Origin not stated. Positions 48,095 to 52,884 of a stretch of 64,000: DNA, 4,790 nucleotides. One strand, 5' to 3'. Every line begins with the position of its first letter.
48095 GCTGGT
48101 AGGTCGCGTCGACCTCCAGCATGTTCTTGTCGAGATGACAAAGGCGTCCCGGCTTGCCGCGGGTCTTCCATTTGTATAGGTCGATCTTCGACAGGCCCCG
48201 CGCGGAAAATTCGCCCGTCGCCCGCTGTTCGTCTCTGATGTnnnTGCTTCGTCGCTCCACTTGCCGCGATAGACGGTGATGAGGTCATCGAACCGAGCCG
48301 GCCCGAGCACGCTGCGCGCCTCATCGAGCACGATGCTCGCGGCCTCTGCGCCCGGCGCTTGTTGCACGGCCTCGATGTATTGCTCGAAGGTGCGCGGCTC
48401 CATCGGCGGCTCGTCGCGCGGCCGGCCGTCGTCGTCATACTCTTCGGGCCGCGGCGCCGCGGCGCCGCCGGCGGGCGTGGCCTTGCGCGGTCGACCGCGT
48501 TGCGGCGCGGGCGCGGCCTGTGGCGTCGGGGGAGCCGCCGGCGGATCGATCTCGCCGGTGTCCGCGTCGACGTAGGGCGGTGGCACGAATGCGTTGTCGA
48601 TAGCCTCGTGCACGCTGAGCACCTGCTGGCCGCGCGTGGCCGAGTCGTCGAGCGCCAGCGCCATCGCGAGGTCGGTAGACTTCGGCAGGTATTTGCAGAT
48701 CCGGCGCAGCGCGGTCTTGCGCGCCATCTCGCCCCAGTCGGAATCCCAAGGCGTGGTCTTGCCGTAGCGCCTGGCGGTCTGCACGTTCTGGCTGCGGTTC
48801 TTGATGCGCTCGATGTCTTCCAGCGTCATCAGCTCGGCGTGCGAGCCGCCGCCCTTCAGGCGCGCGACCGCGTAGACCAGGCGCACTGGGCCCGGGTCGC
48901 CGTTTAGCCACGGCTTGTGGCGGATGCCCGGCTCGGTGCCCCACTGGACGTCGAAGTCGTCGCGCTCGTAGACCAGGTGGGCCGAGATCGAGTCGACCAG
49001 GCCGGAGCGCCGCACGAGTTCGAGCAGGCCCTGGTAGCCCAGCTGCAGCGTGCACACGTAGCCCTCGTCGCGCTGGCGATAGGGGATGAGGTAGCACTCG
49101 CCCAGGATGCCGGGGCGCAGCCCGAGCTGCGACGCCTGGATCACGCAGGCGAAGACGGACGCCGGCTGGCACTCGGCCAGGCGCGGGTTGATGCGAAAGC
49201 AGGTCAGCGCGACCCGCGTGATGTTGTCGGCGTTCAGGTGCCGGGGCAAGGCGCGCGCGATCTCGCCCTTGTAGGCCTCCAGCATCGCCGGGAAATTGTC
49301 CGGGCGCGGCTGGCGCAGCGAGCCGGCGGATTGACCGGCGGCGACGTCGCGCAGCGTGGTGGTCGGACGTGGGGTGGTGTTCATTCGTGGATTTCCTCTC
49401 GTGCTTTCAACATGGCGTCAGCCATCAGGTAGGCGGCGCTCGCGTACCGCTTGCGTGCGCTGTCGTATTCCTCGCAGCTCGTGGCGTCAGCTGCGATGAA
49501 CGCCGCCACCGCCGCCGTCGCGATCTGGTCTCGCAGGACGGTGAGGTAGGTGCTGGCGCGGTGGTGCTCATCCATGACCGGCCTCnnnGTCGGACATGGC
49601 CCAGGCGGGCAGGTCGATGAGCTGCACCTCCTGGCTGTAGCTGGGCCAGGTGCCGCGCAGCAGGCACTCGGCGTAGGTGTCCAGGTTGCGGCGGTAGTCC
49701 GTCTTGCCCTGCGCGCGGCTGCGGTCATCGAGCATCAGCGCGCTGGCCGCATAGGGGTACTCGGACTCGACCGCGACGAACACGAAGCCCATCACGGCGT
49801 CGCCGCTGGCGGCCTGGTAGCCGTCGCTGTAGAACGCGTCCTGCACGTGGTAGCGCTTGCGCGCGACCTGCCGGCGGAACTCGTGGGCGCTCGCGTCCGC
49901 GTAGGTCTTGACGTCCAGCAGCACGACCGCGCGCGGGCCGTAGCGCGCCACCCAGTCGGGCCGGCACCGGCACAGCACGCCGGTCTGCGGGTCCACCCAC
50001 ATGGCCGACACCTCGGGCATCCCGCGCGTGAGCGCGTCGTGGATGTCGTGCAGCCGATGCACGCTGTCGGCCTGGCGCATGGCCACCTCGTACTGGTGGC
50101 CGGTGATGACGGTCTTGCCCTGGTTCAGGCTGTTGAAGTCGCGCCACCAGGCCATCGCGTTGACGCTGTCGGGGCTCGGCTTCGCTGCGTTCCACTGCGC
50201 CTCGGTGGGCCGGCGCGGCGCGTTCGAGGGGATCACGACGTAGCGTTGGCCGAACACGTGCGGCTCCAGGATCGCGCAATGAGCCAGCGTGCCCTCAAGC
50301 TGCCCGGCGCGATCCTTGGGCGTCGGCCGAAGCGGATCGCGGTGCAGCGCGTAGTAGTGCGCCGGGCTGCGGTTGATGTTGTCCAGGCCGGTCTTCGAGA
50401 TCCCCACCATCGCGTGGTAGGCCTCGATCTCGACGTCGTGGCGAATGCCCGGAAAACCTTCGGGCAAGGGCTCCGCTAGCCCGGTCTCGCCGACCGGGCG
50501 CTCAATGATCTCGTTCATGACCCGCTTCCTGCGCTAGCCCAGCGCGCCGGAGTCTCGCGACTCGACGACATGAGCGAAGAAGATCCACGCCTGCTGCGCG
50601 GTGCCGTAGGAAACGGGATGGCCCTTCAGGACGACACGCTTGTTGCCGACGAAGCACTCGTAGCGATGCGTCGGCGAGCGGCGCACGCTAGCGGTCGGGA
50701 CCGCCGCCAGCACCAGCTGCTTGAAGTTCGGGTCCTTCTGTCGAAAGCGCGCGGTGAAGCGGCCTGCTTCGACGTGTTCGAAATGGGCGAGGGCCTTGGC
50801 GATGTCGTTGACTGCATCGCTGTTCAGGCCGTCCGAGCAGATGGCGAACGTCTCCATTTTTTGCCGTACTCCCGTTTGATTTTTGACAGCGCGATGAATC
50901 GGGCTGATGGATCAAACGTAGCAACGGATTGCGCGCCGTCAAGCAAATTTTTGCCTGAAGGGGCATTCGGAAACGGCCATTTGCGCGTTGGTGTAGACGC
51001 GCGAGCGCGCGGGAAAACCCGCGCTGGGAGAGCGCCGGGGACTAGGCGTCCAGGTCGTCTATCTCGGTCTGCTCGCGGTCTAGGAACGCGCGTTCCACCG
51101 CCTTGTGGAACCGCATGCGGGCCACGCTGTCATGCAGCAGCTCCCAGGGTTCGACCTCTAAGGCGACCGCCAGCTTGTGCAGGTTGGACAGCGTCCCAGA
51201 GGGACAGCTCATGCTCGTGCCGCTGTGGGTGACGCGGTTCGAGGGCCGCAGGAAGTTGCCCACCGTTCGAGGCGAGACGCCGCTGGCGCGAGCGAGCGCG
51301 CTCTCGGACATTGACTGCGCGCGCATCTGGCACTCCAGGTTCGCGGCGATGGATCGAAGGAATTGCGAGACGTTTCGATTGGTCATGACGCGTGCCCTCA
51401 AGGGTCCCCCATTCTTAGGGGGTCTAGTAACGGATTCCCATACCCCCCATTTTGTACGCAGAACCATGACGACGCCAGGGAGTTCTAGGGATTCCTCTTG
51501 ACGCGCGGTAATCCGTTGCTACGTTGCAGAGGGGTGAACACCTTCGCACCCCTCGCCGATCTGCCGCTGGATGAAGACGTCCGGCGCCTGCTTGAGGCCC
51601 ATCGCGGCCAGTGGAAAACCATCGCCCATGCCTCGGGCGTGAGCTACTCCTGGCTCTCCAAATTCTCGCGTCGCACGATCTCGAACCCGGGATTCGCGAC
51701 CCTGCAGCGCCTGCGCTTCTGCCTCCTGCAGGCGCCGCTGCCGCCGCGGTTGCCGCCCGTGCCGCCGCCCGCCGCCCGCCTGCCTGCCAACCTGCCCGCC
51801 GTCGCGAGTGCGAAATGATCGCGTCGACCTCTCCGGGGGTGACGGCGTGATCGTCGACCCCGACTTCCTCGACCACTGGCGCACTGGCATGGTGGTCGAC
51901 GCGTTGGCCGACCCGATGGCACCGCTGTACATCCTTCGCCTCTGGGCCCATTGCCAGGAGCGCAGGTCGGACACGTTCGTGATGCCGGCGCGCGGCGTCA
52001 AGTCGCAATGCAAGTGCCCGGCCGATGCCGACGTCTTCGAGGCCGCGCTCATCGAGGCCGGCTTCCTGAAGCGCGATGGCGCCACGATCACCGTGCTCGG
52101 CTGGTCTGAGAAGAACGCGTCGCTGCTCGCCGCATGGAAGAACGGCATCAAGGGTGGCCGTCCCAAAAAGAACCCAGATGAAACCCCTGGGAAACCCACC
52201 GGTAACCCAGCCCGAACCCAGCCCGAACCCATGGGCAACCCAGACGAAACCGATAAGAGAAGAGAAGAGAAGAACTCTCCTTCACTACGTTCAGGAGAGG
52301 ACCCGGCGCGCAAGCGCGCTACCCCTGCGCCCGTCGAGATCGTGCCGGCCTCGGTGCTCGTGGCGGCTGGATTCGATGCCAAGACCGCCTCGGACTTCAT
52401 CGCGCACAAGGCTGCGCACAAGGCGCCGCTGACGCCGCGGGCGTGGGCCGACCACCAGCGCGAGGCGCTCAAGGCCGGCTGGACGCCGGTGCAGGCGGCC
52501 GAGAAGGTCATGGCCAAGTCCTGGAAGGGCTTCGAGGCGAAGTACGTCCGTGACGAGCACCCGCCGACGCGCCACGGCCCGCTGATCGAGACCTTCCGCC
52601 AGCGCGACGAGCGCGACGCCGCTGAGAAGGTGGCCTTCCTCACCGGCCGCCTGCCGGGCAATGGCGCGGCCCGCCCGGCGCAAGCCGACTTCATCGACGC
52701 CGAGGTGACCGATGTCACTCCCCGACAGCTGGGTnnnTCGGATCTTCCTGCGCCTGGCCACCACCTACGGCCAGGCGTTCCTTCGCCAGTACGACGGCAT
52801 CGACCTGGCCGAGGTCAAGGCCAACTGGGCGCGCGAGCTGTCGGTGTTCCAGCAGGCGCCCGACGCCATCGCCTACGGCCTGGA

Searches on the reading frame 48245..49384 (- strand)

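Call 95: search_protein_families(library=pfam, max_evalue=0.001, proteins=[window:48245-49384:-])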
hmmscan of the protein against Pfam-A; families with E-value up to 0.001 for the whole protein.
window:48245-49384:- (380 aa): 1 family
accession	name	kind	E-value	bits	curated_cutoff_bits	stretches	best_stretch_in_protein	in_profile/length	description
PF03837.19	RecT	-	1.2e-44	152.8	24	1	54-247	2-186/198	RecT family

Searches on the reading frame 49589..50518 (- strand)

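Call 18: search_protein_families(library=phrogs, max_evalue=0.00001, proteins=[window:49589-50518:-])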
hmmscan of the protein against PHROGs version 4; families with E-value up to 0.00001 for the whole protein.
window:49589-50518:- (310 aa): 2 families
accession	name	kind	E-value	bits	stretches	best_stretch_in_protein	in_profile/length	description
phrog_412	-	DNA, RNA and nucleotide metabolism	1.6e-78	265.9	1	23-309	138-408/440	exonuclease VIII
phrog_607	-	DNA, RNA and nucleotide metabolism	6.4e-34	118.3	1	20-307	574-868/883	exonuclease VII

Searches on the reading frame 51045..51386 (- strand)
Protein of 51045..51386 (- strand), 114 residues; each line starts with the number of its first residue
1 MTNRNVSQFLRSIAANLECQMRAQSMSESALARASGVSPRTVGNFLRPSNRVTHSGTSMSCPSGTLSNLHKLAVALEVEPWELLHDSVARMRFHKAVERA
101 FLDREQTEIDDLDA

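Call 95: search_protein_families(library=pfam, max_evalue=0.001, proteins=[window:51045-51386:-])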
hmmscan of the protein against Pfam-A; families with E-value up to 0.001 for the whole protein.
window:51045-51386:- (114 aa): 1 family
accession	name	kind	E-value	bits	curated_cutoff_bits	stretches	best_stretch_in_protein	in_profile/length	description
PF13443.12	HTH_26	-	0.00063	20.4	22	0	17-47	2-32/63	Cro/C1-type HTH DNA-binding domain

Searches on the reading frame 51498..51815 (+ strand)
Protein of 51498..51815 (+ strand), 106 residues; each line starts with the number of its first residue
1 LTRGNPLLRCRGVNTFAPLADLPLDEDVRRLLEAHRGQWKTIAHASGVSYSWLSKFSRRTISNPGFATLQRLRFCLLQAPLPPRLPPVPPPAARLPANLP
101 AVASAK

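Call 18: search_protein_families(library=phrogs, max_evalue=0.00001, proteins=[window:51498-51815:+])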
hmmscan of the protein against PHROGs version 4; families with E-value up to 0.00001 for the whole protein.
window:51498-51815:+ (106 aa): 1 family
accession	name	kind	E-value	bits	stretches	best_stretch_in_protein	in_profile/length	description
phrog_9425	-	transcription regulation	7e-10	39.5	1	23-80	7-64/72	transcriptional repressor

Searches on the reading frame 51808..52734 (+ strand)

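Call 18: search_protein_families(library=phrogs, max_evalue=0.00001, proteins=[window:51808-52734:+])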
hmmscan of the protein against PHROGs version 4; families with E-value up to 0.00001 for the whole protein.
window:51808-52734:+ (309 aa): 1 family
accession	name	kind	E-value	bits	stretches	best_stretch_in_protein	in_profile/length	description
phrog_678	-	DNA, RNA and nucleotide metabolism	3.6e-16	60.6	1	80-250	108-287/346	replication initiation O-like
